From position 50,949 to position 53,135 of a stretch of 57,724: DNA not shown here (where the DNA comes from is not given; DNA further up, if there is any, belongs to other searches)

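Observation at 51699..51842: Four perfect-phase 36-bp tandem repeats expand adenine deaminase right before its DGHAPG motif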

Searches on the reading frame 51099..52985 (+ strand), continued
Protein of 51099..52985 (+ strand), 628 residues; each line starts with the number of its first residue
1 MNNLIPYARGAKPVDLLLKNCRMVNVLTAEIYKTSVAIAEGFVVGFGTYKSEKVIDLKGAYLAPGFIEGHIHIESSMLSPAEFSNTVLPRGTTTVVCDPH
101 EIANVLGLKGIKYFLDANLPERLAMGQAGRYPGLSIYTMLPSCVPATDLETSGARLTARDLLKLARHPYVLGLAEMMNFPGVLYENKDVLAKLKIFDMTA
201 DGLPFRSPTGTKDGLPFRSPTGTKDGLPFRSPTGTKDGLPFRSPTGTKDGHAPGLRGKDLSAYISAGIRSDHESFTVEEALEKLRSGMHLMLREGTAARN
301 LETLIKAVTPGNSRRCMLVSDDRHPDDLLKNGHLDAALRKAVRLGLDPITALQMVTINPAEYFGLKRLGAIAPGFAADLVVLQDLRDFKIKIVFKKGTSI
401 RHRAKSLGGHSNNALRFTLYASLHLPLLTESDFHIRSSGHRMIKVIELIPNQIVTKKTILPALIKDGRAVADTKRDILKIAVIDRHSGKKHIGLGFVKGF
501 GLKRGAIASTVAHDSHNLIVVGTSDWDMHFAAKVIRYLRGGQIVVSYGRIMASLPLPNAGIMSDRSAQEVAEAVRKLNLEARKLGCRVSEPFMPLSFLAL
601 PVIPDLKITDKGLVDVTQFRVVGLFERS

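Call 7: find_homologous_proteins(query=window:51099-52982:+, max_evalue=1e-30)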
Query window:51099-52982:+ (628 aa): 7999 proteins with E <= 1e-30 among 8000 candidates; the best 120 are listed.
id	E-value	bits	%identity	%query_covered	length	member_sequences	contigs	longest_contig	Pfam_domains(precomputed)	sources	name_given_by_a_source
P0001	0.0e+0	1407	100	100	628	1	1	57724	PF13382.12,PF07969.18,PF01979.27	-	-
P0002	3.2e-260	883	68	100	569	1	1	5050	PF13382.12,PF07969.18,PF01979.27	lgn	-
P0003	1.9e-254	864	67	100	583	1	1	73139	PF13382.12,PF07969.18,PF01979.27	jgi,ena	-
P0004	2.5e-242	824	65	100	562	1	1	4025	PF13382.12,PF07969.18,PF01979.27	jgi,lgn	jgi:adenine deaminase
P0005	3.8e-229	780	61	99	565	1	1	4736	PF13382.12,PF07969.18,PF01979.27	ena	-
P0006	3.9e-225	767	58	100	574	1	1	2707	PF13382.12,PF07969.18,PF01979.27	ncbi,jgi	jgi:adenine deaminase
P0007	2.5e-211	721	55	99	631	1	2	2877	PF13382.12,PF07969.18,PF01979.27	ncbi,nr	ncbi:MAG: adenine deaminase [Planctomycetota bacterium]|nr:adenine deaminase [Planctomycetota bacter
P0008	3.9e-209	714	55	100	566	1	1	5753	PF13382.12,PF07969.18,PF01979.27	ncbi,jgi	jgi:adenine deaminase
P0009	2.6e-206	705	51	100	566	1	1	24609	PF13382.12,PF07969.18,PF01979.27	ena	-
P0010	1.4e-198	679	54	100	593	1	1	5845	PF13382.12,PF07969.18,PF01979.27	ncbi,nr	ncbi:MAG: adenine deaminase [Planctomycetes bacterium]|nr:adenine deaminase [Planctomycetota bacteri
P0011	5.1e-197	674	51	100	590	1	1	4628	PF13382.12,PF07969.18,PF01979.27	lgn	-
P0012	2.8e-192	659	52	100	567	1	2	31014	PF13382.12,PF07969.18,PF01979.27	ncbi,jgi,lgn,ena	-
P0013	3.8e-192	658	52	100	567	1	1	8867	PF13382.12,PF07969.18,PF01979.27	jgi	-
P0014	5.1e-192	658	52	100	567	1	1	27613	PF13382.12,PF07969.18,PF01979.27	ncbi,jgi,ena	-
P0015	7.8e-192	657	52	100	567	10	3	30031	PF13382.12,PF07969.18,PF01979.27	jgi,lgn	jgi:adenine deaminase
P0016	7.9e-192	657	51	100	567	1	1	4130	PF13382.12,PF07969.18,PF01979.27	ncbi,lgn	-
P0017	8.1e-192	657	57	60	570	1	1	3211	PF13382.12,PF07969.18,PF01979.27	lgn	-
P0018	2.1e-191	656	52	100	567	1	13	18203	PF13382.12,PF07969.18,PF01979.27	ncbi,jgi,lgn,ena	-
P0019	6.7e-191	654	52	100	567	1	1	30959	PF13382.12,PF07969.18,PF01979.27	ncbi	-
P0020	2.4e-190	652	51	100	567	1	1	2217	PF13382.12,PF07969.18,PF01979.27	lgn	-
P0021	3.2e-190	652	50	100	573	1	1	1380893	PF13382.12,PF07969.18,PF01979.27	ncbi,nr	ncbi:MAG: adenine deaminase [Candidatus Aerophobus sp.]|nr:MAG: adenine deaminase [Candidatus Aeroph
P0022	3.5e-190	652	52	100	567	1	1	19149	PF13382.12,PF07969.18,PF01979.27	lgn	-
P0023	1.5e-189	650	52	100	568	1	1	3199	PF13382.12,PF07969.18,PF01979.27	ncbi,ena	-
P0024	1.5e-189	650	50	100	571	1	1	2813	PF13382.12,PF07969.18,PF01979.27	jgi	jgi:adenine deaminase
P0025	2.2e-189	649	51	99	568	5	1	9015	PF13382.12,PF07969.18,PF01979.27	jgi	jgi:adenine deaminase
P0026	2.3e-189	649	56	60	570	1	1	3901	PF13382.12,PF07969.18,PF01979.27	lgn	-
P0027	2.5e-189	649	52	99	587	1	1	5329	PF13382.12,PF07969.18,PF01979.27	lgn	-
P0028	3.1e-189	649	51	100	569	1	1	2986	PF13382.12,PF07969.18,PF01979.27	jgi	-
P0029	3.2e-189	648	50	100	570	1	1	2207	PF13382.12,PF07969.18,PF01979.27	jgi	-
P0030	3.5e-189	648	50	100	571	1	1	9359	PF13382.12,PF07969.18,PF01979.27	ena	-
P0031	3.9e-189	648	50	99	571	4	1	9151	PF13382.12,PF07969.18,PF01979.27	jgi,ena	-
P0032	6.8e-189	647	50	100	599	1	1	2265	PF13382.12,PF07969.18,PF01979.27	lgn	-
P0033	7.9e-189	647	50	100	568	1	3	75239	PF13382.12,PF07969.18,PF01979.27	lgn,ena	-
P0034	8.0e-189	647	51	100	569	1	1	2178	PF13382.12,PF07969.18,PF01979.27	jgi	-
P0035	1.0e-188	647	51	99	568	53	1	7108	PF13382.12,PF07969.18,PF01979.27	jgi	jgi:adenine deaminase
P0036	1.1e-188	647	49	100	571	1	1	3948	PF13382.12,PF07969.18,PF01979.27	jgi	jgi:adenine deaminase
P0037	1.3e-188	646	52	100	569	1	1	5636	PF13382.12,PF07969.18,PF01979.27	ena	-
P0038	1.3e-188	646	49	100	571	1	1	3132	PF13382.12,PF07969.18,PF01979.27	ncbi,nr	ncbi:adenine deaminase [Candidatus Aerophobetes bacterium]|nr:adenine deaminase [Candidatus Aerophob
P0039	1.4e-188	646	50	99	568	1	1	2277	PF13382.12,PF07969.18,PF01979.27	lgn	-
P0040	2.1e-188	646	51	100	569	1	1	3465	PF13382.12,PF07969.18,PF01979.27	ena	-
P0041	2.4e-188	646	51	99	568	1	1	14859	PF13382.12,PF07969.18,PF01979.27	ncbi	-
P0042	2.8e-188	645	50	100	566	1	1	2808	PF13382.12,PF07969.18,PF01979.27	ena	-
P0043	4.0e-188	645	50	100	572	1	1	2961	PF13382.12,PF07969.18,PF01979.27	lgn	-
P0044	4.3e-188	645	50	100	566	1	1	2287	PF13382.12,PF07969.18,PF01979.27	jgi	-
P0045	5.1e-188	645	50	100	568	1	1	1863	PF13382.12,PF07969.18,PF01979.27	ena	-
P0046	6.2e-188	644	52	100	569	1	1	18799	PF13382.12,PF07969.18,PF01979.27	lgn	-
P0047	7.1e-188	644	51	100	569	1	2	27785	PF13382.12,PF07969.18,PF01979.27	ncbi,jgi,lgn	-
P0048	7.9e-188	644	51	100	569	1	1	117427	PF13382.12,PF07969.18,PF01979.27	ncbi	-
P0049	8.9e-188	644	50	99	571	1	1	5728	PF13382.12,PF07969.18,PF01979.27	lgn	-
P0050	9.5e-188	644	50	99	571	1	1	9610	PF13382.12,PF07969.18,PF01979.27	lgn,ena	-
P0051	1.0e-187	643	49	100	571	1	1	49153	PF13382.12,PF07969.18,PF01979.27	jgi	jgi:adenine deaminase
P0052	1.3e-187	643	51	99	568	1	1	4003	PF13382.12,PF07969.18,PF01979.27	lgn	-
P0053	1.4e-187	643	49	100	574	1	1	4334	PF13382.12,PF07969.18,PF01979.27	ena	-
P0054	1.5e-187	643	50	99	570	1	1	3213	PF13382.12,PF07969.18,PF01979.27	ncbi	ncbi:MAG: adenine deaminase [Pseudomonadota bacterium]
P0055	2.1e-187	642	49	100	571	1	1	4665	PF13382.12,PF07969.18,PF01979.27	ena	-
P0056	2.3e-187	642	50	99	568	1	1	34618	PF13382.12,PF07969.18,PF01979.27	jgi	jgi:adenine deaminase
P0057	2.3e-187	642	50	99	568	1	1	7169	PF13382.12,PF07969.18,PF01979.27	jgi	jgi:adenine deaminase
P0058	2.3e-187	642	50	99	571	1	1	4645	PF13382.12,PF07969.18,PF01979.27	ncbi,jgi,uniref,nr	ncbi:adenine deaminase [Candidatus Aerophobetes bacterium]|uniref:Adenine deaminase n=1 Tax=Aerophob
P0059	4.4e-187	641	50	100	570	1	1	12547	PF13382.12,PF07969.18,PF01979.27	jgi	jgi:adenine deaminase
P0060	4.4e-187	641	50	99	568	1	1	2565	PF13382.12,PF07969.18,PF01979.27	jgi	jgi:adenine deaminase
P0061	4.9e-187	641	50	100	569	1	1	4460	PF13382.12,PF07969.18,PF01979.27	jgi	jgi:adenine deaminase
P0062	5.0e-187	641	51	100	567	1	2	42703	PF13382.12,PF07969.18,PF01979.27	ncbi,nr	ncbi:MAG: adenine deaminase [Anaerolineae bacterium]|nr:adenine deaminase [Anaerolineae bacterium] M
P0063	5.1e-187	641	49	100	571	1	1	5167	PF13382.12,PF07969.18,PF01979.27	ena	-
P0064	9.9e-187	640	51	100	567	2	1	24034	PF13382.12,PF07969.18,PF01979.27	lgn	-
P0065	1.3e-186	640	50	100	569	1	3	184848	PF13382.12,PF07969.18,PF01979.27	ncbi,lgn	-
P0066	1.4e-186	640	50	99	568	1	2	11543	PF13382.12,PF07969.18,PF01979.27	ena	-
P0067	1.6e-186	640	51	100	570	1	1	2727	PF13382.12,PF07969.18,PF01979.27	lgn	-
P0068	2.1e-186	639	50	100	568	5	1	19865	PF13382.12,PF07969.18,PF01979.27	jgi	-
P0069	2.8e-186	639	51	100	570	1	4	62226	PF13382.12,PF07969.18,PF01979.27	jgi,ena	-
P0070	4.0e-186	638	51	100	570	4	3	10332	PF13382.12,PF07969.18,PF01979.27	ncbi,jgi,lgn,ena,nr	ncbi:MAG: adenine deaminase [Chloroflexi bacterium]|nr:MAG: adenine deaminase [Chloroflexota bacteri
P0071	4.1e-186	638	50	100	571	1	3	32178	PF13382.12,PF07969.18,PF01979.27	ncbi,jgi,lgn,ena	-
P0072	4.9e-186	638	51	100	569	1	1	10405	PF13382.12,PF07969.18,PF01979.27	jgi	-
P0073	5.2e-186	638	50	100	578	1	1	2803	PF13382.12,PF07969.18,PF01979.27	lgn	-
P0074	6.6e-186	638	50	99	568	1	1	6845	PF13382.12,PF07969.18,PF01979.27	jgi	jgi:adenine deaminase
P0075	7.3e-186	637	51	100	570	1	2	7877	PF13382.12,PF07969.18,PF01979.27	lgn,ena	-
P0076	7.7e-186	637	50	100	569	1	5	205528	PF13382.12,PF07969.18,PF01979.27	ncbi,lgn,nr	ncbi:MAG: adenine deaminase [Chloroflexi bacterium]|nr:adenine deaminase [Chloroflexota bacterium]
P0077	9.4e-186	637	50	100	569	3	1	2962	PF13382.12,PF07969.18,PF01979.27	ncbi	-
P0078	2.0e-185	636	50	100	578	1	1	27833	PF13382.12,PF07969.18,PF01979.27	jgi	-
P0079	2.2e-185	636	56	60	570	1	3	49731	PF13382.12,PF07969.18,PF01979.27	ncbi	-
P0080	2.7e-185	636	50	100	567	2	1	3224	PF13382.12,PF07969.18,PF01979.27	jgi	jgi:adenine deaminase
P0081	3.1e-185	635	51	100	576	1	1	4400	PF13382.12,PF07969.18,PF01979.27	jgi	jgi:adenine deaminase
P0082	3.3e-185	635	50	100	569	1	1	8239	PF13382.12,PF07969.18,PF01979.27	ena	-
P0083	3.5e-185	635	51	100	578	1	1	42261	PF13382.12,PF07969.18,PF01979.27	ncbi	ncbi:MAG: adenine deaminase [Nitrospirota bacterium]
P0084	5.7e-185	634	50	100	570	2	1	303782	PF13382.12,PF07969.18,PF01979.27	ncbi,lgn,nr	ncbi:MAG: adenine deaminase [Chloroflexi bacterium]|nr:adenine deaminase [Chloroflexota bacterium]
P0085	6.3e-185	634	50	100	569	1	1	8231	PF13382.12,PF07969.18,PF01979.27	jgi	jgi:adenine deaminase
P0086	9.1e-185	634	48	100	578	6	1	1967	PF13382.12,PF07969.18,PF01979.27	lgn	-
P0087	9.9e-185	634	53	98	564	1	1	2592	PF13382.12,PF07969.18,PF01979.27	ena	-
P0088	1.7e-184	633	48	100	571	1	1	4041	PF13382.12,PF07969.18,PF01979.27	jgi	-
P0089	1.9e-184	633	49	98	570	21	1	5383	PF13382.12,PF07969.18,PF01979.27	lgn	-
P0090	1.9e-184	633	50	100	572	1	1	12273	PF13382.12,PF07969.18,PF01979.27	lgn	-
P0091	2.1e-184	633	48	100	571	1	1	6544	PF13382.12,PF07969.18,PF01979.27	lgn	-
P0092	2.3e-184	632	48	100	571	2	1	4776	PF13382.12,PF07969.18,PF01979.27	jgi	-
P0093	2.3e-184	632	50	100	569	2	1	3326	PF13382.12,PF07969.18,PF01979.27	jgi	-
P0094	2.7e-184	632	50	100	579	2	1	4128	PF13382.12,PF07969.18,PF01979.27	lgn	-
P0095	3.0e-184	632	50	100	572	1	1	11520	PF13382.12,PF07969.18,PF01979.27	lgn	-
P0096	3.0e-184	632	57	60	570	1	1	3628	PF13382.12,PF07969.18,PF01979.27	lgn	-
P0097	3.3e-184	632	50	100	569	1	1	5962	PF13382.12,PF07969.18,PF01979.27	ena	-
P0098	3.8e-184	632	49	99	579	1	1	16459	PF13382.12,PF07969.18,PF01979.27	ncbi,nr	ncbi:MAG: adenine deaminase [Nitrospinae bacterium]|nr:adenine deaminase [Nitrospinota bacterium]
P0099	9.5e-184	630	50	100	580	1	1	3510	PF13382.12,PF07969.18,PF01979.27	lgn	-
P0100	1.1e-183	630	51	100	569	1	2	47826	PF13382.12,PF07969.18,PF01979.27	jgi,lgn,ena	-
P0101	1.1e-183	630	51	100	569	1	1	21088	PF13382.12,PF07969.18,PF01979.27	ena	-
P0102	1.2e-183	630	50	100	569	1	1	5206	PF13382.12,PF07969.18,PF01979.27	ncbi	-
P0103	1.3e-183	630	50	100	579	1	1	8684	PF13382.12,PF07969.18,PF01979.27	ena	-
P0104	1.4e-183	630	49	100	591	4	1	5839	PF13382.12,PF07969.18,PF01979.27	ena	-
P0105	1.6e-183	630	51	100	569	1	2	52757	PF13382.12,PF07969.18,PF01979.27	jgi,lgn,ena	-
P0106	1.6e-183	630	49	100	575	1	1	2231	PF13382.12,PF07969.18,PF01979.27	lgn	-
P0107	1.8e-183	630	50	100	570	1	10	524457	PF13382.12,PF07969.18,PF01979.27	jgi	jgi:adenine deaminase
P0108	1.9e-183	629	49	100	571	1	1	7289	PF13382.12,PF07969.18,PF01979.27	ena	-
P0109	1.9e-183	629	50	100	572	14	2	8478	PF13382.12,PF07969.18,PF01979.27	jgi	-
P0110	2.0e-183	629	50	99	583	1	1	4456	PF13382.12,PF07969.18,PF01979.27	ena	-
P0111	2.4e-183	629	50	100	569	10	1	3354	PF13382.12,PF07969.18,PF01979.27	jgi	jgi:adenine deaminase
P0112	2.4e-183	629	49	100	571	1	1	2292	PF13382.12,PF07969.18,PF01979.27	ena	-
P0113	2.9e-183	629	48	100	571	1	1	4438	PF13382.12,PF07969.18,PF01979.27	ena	-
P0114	4.0e-183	628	48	99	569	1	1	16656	PF13382.12,PF07969.18,PF01979.27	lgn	-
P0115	4.0e-183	628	50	99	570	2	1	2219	PF13382.12,PF07969.18,PF01979.27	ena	-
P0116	4.6e-183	628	49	100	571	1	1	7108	PF13382.12,PF07969.18,PF01979.27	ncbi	-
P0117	6.3e-183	628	49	100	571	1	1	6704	PF13382.12,PF07969.18,PF01979.27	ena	-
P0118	8.4e-183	627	51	97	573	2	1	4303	PF13382.12,PF07969.18,PF01979.27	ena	-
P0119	8.9e-183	627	50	100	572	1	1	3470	PF13382.12,PF07969.18,PF01979.27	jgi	jgi:adenine deaminase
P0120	9.4e-183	627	50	100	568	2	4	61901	PF13382.12,PF07969.18,PF01979.27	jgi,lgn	jgi:adenine deaminase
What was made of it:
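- On VNTR in the strict sense: There is no relative closer than 68% identity (call 7).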

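Call 15: find_encoding_contigs(protein=window:51099-52985:+, flank=3000, max_places=6)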
Protein window:51099-52985:+ (628 aa): no gene with exactly this product is on record in the collection.
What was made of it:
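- On VNTR in the strict sense: The contig is not in the gene-position index (call 15).
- Tried and rejected: The protein is not in the gene-position index (call 15).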

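Call 16: find_encoding_contigs(protein=P0002, flank=3000, max_places=3)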
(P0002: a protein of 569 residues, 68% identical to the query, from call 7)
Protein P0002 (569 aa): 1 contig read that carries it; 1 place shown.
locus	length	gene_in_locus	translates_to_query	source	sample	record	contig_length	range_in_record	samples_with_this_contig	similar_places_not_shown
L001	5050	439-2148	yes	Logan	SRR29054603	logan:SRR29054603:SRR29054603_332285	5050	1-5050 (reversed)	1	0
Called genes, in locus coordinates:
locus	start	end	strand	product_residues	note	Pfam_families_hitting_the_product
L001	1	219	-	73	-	?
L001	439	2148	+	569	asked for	PF01979:Amidohydro_1, PF07969:Amidohydro_3 (weak), PF13382:Adenine_deam_C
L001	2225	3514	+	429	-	PF01602:Adaptin_N (faint), PF02985:HEAT (faint), PF13646:HEAT_2 (weak), PF03130:HEAT_PBS (faint), PF13513:HEAT_EZ (faint), PF18991:DUF5724 (weak), PF13646:HEAT_2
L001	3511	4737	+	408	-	-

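Call 17: find_encoding_contigs(protein=P0003, flank=6000, max_places=3)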
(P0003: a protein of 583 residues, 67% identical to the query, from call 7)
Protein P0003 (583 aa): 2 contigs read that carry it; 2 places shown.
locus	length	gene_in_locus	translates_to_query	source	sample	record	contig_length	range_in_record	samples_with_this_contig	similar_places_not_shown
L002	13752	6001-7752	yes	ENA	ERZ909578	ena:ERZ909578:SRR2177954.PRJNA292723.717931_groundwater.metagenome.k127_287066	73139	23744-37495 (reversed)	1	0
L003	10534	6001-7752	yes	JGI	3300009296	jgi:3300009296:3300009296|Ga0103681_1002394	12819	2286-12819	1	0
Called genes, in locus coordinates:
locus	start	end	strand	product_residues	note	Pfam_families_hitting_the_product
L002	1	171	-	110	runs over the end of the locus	-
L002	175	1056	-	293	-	-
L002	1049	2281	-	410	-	PF12704:MacB_PCD, PF02687:FtsX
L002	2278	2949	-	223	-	PF00005:ABC_tran, PF02463:SMC_N (faint), PF13304:AAA_21 (faint)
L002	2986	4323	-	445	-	PF25917:BSH_RND, PF25973:BSH_CzcB (weak), PF25876:HH_MFP_RND, PF25881:HH_YBHG (weak), PF25885:HH_EMRA (weak), PF25954:Beta-barrel_RND_2, PF25990:Beta-barrel_YknX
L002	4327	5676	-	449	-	PF02321:OEP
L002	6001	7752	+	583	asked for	PF01979:Amidohydro_1, PF07969:Amidohydro_3 (faint), PF13382:Adenine_deam_C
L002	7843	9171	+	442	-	PF13414:TPR_11, PF13432:TPR_16, PF00515:TPR_1, PF13432:TPR_16, PF13414:TPR_11, PF00515:TPR_1, PF07719:TPR_2, PF13181:TPR_8, +29 more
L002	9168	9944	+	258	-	-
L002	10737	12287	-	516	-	PF13243:SQHop_cyclase_C (faint)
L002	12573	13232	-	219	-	-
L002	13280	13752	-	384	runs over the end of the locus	PF00162:PGK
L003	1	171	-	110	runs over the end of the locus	-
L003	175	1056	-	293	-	-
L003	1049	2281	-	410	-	PF12704:MacB_PCD, PF02687:FtsX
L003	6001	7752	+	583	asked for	PF01979:Amidohydro_1, PF07969:Amidohydro_3 (faint), PF13382:Adenine_deam_C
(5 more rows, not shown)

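Call 18: find_encoding_contigs(protein=P0004, flank=3000, max_places=3)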
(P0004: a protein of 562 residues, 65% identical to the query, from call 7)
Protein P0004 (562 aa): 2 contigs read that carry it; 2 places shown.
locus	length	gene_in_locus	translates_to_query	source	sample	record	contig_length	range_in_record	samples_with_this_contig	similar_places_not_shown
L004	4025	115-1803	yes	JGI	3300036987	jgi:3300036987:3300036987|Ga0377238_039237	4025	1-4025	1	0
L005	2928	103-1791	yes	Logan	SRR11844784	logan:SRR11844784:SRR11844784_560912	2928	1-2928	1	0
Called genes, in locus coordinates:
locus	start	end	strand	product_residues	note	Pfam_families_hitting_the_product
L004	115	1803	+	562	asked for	PF07969:Amidohydro_3 (faint), PF01979:Amidohydro_1, PF13382:Adenine_deam_C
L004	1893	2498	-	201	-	PF09335:VTT_dom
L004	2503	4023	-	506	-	?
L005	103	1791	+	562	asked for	PF07969:Amidohydro_3 (faint), PF01979:Amidohydro_1, PF13382:Adenine_deam_C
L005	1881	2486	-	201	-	PF09335:VTT_dom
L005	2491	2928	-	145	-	?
